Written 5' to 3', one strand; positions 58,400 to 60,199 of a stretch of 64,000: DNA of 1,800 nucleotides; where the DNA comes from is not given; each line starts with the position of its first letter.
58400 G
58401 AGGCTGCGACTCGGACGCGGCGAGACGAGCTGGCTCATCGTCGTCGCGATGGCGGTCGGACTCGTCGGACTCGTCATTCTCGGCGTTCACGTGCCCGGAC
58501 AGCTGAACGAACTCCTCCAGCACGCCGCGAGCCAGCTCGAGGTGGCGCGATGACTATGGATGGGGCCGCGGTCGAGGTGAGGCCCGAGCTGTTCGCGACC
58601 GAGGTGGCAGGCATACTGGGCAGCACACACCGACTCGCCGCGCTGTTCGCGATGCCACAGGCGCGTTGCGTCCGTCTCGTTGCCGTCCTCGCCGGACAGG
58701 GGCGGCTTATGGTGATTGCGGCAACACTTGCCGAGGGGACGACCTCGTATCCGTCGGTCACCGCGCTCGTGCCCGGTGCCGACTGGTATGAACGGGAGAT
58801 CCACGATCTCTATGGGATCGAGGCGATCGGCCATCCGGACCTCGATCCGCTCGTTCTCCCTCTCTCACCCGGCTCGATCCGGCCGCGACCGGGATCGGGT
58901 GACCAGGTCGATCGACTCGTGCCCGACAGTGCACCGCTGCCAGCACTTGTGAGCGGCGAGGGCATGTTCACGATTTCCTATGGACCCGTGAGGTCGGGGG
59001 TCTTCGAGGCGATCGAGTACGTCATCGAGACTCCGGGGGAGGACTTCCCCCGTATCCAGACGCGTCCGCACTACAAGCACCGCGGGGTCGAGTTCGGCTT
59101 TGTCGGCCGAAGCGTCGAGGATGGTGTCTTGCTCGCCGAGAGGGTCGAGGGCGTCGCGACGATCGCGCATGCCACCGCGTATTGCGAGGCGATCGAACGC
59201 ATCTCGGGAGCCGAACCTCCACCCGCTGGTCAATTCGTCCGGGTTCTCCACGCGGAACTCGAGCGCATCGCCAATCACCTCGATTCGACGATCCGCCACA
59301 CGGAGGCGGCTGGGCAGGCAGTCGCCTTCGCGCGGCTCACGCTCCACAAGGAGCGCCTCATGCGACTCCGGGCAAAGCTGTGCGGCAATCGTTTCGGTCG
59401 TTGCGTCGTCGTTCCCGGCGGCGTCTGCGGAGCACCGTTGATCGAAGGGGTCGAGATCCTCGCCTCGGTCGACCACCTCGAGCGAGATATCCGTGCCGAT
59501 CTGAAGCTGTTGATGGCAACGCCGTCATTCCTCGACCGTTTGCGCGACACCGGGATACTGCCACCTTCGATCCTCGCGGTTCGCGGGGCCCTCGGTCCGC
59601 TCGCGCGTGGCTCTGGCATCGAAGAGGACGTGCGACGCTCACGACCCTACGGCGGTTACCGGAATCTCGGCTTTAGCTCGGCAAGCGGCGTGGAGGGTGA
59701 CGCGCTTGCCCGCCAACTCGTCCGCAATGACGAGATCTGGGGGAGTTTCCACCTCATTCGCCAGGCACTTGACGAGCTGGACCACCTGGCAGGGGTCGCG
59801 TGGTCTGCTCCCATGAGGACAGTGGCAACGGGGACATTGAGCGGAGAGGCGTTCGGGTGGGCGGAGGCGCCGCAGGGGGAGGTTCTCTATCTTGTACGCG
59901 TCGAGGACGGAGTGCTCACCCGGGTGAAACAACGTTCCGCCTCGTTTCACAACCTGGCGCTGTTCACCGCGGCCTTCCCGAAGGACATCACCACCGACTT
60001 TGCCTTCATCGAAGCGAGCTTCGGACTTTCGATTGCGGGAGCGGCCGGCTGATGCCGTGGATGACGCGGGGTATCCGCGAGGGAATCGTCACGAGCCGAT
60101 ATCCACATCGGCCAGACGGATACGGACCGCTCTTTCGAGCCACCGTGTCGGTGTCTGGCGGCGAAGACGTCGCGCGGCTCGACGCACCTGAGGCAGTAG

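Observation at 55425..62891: Six-gene group-4-hydrogenase/complex-I-like membrane module that appears redox-dead (Ehr-like)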

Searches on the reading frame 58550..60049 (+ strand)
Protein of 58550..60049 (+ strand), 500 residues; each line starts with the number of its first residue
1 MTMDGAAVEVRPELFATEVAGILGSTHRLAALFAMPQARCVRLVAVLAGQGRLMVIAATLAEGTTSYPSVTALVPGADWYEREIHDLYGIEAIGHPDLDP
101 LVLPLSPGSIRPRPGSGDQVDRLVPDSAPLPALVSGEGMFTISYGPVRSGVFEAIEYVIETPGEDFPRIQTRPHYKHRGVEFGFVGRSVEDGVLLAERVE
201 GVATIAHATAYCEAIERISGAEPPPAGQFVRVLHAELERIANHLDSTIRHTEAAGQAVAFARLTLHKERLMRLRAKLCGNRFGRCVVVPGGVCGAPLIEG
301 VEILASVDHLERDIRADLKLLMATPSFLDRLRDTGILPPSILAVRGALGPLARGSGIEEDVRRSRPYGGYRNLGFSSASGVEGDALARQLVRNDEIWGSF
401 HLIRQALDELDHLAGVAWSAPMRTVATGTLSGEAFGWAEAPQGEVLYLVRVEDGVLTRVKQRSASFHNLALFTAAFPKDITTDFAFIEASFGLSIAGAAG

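Call 10: search_protein_families(library=pfam, proteins=[window:58550-60049:+], max_evalue=0.01)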
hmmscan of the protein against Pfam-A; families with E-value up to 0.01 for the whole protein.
window:58550-60049:+ (500 aa): 3 families
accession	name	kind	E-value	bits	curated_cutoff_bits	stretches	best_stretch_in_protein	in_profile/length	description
PF00346.24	Complex1_49kDa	-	2.3e-33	115.9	24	2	258-412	6-161/271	Respiratory-chain NADH dehydrogenase, 49 Kd subunit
PF00329.25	Complex1_30kDa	-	7.7e-15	56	22.5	1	43-104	42-106/124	Respiratory-chain NADH dehydrogenase, 30 Kd subunit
PF00374.24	NiFeSe_Hases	-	1.6e-06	27.8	25.8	1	178-243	1-66/508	Nickel-dependent hydrogenase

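Call 11: search_protein_families(library=ncbifam, proteins=[window:58550-60049:+], max_evalue=0.01)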
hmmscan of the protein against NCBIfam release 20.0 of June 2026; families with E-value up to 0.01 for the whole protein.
window:58550-60049:+ (500 aa): 23 families
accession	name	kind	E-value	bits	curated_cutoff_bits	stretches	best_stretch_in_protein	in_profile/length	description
NF004739.1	PRK06075.1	equivalog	4.2e-51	173.9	360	1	141-493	2-377/384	NADH-quinone oxidoreductase subunit D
NF009808.0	PRK13292.1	equivalog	1.1e-41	142.5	1156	1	54-410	311-679/791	NADH-quinone oxidoreductase subunit B/C/D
TIGR01962.1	NuoD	equivalog_domain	3.1e-41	141.6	459.35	1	141-411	4-275/386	NADH dehydrogenase (quinone) subunit D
NF040602.1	F420_dehyd_FpoD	exception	1.5e-33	116.4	600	1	163-476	31-348/372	F420H2 dehydrogenase subunit FpoD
NF008728.0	PRK11742.1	equivalog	3.4e-32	111.6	840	2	125-410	200-486/598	NADH-quinone oxidoreductase subunit C/D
NF008974.0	PRK12322.1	equivalog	2.3e-31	109.1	522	1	143-473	10-339/366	NADH-quinone oxidoreductase subunit D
NF005649.0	PRK07415.1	equivalog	1e-20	74.2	583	1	141-410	12-283/394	NAD(P)H-quinone oxidoreductase subunit H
NF045518.1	H2_NiFeSe_large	exception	1.3e-10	40.7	780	2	177-250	37-106/485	NiFeSe hydrogenase large subunit HysA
TIGR01961.1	NuoC_fam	subfamily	1.7e-10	41.5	122.45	1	53-104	56-106/122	NADH (or F420H2) dehydrogenase, subunit C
TIGR03295.1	frhA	equivalog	9.3e-10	38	392.5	1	178-249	41-108/412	coenzyme F420 hydrogenase subunit alpha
NF004733.0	PRK06074.1-5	equivalog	3.5e-09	36.6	225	1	61-99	94-132/203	NADH-quinone oxidoreductase subunit C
NF033181.1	NiFeSe_hydrog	equivalog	1.3e-07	30.9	600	1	177-243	37-103/507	nickel-dependent hydrogenase large subunit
NF040611.1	F420_dehyd_FpoC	exception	3.7e-07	30.2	220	1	53-104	82-133/158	F420H2 dehydrogenase subunit FpoC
NF009141.0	PRK12494.1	equivalog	6.1e-07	29.5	175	1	60-104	107-151/175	NAD(P)H-quinone oxidoreductase subunit J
NF004735.0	PRK06074.2-2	equivalog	7.9e-07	29.1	176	1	53-104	82-133/158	NADH-quinone oxidoreductase subunit C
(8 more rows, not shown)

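Call 14: search_solved_structures(query=window:58550-60049:+, max_evalue=0.001, show_alignments=3)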
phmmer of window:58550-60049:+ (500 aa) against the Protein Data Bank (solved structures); distinct sequences matched with E-value up to 0.001: 80 (the best 60 are shown).
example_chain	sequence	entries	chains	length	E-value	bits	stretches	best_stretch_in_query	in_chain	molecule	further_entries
6cfw_L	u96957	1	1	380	7.4e-38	133.9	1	141-483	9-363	Membrane-bound hydrogenase subunit alpha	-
7z0s_E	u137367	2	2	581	3.1e-33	118.7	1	64-470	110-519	Formate hydrogenlyase subunit 5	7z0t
7q5y_B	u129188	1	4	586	2.7e-31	112.2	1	139-413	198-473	NADH-quinone oxidoreductase subunit C/D 2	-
2fug_4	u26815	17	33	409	1.7e-29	106.3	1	126-411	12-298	NADH-quinone oxidoreductase chain 4 | NADH-QUINONE OXIDOREDUCTASE SUBUNIT 4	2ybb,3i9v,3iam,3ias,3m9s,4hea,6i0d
9iho_D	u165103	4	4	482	8.6e-27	97.4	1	139-410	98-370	NUCM (49 kDa) subunit of mitochondrial NADH:ubiquinone oxidoreductase (Complex I)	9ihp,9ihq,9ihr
8e73_S2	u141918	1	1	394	3.9e-26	95.2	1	139-410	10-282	NDUS2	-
7zm7_C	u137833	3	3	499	5e-26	94.9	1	140-410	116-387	NADH-ubiquinone oxidoreductase 49 kDa subunit-like protein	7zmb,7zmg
7arc_D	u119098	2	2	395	9.3e-26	94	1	136-411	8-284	ND7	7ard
6gcs_C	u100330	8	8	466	6.6e-25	91.2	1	139-410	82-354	49-KDA PROTEIN (NUCM) | Subunit NUCM of NADH:Ubiquinone Oxidoreductase (Complex I) | NUCM protein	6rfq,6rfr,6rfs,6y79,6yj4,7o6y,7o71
8qby_D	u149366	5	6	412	9.6e-25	90.6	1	139-410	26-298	NADH-quinone oxidoreductase subunit D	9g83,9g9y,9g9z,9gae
6h8k_C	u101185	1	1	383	9.6e-25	90.6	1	140-410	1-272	NUCM protein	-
8bpx_D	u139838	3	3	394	1.5e-24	90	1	140-410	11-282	NADH dehydrogenase [ubiquinone] iron-sulfur protein 2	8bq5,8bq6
7aqr_D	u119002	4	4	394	1.5e-24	90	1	140-410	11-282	NADH dehydrogenase subunit 7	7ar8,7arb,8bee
8ba0_D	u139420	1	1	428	1.8e-24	89.7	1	139-410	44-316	Complex I-49kD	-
8b9z_D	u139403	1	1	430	1.9e-24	89.7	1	139-410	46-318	Complex I-49kD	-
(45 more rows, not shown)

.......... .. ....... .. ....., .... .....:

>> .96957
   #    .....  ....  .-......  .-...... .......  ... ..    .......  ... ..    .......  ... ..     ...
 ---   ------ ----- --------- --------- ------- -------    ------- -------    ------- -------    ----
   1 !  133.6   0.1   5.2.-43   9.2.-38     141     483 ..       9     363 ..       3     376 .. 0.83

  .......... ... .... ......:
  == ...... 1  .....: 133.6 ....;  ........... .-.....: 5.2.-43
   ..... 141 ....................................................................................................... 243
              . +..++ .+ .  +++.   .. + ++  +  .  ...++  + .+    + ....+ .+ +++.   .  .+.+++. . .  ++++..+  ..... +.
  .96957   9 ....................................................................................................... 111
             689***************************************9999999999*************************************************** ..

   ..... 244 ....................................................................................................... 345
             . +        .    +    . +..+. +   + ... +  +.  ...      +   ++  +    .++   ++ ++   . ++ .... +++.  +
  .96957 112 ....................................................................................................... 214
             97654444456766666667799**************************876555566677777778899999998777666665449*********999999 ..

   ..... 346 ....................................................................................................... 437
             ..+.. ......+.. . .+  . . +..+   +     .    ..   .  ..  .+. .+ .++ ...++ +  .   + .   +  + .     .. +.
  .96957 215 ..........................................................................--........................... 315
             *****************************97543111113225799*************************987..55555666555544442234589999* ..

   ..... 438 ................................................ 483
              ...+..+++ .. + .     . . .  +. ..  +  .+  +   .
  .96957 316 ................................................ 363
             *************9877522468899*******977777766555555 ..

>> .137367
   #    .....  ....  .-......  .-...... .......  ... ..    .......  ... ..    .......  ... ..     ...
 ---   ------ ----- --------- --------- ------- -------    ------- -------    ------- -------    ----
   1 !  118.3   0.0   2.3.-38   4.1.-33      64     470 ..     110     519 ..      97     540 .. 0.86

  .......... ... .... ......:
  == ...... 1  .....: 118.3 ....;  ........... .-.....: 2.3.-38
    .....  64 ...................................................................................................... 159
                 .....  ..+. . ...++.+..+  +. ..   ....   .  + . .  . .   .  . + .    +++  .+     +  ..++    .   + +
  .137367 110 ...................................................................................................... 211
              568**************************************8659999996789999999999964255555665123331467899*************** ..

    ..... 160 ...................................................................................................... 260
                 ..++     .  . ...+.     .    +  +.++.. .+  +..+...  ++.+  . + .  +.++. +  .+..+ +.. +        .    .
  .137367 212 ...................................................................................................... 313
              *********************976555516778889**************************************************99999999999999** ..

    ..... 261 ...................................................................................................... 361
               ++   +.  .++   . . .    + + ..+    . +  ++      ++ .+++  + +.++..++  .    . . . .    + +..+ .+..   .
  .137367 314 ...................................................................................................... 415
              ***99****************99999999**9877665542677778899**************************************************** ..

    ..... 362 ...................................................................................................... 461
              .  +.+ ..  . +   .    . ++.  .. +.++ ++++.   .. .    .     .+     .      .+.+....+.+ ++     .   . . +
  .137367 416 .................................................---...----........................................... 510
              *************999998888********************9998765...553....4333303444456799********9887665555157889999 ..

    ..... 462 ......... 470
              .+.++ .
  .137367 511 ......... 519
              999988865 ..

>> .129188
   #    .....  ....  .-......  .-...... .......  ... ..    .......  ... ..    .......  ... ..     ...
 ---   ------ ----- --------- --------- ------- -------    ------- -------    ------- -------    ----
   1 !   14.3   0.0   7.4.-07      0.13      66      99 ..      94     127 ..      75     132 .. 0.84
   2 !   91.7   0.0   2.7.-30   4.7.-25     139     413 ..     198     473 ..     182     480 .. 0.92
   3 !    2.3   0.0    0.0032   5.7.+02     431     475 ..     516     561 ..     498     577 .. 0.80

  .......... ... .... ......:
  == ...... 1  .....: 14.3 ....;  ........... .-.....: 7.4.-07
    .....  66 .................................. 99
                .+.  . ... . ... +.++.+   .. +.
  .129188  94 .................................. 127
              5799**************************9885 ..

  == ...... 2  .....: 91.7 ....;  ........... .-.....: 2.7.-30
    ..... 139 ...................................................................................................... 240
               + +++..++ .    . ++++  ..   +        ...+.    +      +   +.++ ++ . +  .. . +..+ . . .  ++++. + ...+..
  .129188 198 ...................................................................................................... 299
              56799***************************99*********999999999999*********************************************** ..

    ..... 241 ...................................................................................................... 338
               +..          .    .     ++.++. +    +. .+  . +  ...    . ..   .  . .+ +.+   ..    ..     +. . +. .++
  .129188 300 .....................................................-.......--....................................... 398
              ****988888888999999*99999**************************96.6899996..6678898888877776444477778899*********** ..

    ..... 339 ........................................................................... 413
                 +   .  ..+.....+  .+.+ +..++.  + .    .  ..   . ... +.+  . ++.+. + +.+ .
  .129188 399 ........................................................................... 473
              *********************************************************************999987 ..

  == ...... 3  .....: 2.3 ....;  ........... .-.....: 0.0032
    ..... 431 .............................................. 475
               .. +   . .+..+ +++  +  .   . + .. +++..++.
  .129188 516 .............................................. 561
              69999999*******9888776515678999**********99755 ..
